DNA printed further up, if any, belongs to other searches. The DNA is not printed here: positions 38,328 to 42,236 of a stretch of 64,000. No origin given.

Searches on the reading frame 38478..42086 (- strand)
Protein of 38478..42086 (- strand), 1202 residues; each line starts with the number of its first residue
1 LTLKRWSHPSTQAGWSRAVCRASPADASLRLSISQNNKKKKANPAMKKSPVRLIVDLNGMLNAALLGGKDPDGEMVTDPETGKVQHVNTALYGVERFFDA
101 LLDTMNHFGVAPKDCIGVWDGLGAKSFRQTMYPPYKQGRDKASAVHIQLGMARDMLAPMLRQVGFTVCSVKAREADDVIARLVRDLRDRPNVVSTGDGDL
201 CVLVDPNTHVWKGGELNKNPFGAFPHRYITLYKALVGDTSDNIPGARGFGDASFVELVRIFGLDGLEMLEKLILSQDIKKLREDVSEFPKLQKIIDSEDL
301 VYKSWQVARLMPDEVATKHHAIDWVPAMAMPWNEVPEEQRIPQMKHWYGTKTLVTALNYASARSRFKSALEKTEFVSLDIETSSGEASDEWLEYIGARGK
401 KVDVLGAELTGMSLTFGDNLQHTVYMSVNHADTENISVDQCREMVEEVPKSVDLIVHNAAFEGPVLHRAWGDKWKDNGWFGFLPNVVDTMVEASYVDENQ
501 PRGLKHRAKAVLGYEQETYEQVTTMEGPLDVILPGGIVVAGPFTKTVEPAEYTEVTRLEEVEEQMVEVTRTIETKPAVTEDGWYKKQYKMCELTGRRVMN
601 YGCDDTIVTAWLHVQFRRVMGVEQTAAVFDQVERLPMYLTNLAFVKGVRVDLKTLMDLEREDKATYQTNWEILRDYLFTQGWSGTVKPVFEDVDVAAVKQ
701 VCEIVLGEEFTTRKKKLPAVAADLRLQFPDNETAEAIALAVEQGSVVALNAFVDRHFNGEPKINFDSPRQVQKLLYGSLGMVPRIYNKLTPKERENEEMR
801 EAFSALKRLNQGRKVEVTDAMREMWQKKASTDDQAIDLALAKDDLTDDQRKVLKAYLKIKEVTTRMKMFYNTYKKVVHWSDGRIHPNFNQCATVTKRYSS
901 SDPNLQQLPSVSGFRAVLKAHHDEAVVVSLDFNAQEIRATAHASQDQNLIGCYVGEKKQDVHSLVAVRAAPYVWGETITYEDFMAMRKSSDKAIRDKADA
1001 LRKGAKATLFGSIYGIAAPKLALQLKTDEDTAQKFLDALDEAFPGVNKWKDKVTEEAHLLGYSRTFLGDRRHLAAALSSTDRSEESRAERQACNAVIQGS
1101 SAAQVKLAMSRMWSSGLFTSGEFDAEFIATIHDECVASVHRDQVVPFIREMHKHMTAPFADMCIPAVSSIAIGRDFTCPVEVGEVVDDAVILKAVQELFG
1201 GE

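Call 20: search_protein_families(library=phrogs, proteins=[window:38478-42086:-], max_evalue=0.00001)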
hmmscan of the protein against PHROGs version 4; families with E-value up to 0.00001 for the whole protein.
window:38478-42086:- (1202 aa): 8 families
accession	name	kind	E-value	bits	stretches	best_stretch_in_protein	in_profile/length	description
phrog_17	-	DNA, RNA and nucleotide metabolism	2.2e-84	285.4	1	341-1181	646-1221/1445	DNA polymerase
phrog_2573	-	DNA, RNA and nucleotide metabolism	2.6e-31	110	1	923-1156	15-246/336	DNA polymerase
phrog_5995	-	DNA, RNA and nucleotide metabolism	3e-22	80.3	1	1012-1173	4-172/236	DNA polymerase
phrog_107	-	DNA, RNA and nucleotide metabolism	3.4e-22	80.3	1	35-270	98-330/542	exonuclease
phrog_15971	-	DNA, RNA and nucleotide metabolism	1.4e-13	51.7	1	844-942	85-181/376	DNA polymerase I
phrog_12241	-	DNA, RNA and nucleotide metabolism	1.2e-12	48.5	1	581-916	263-501/502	DNA polymerase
phrog_23226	-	DNA, RNA and nucleotide metabolism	7.8e-09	35.5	1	881-1055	291-472/611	DNA polymerase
phrog_35406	-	DNA, RNA and nucleotide metabolism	2.2e-08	34.6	0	1000-1136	107-243/320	DNA polymerase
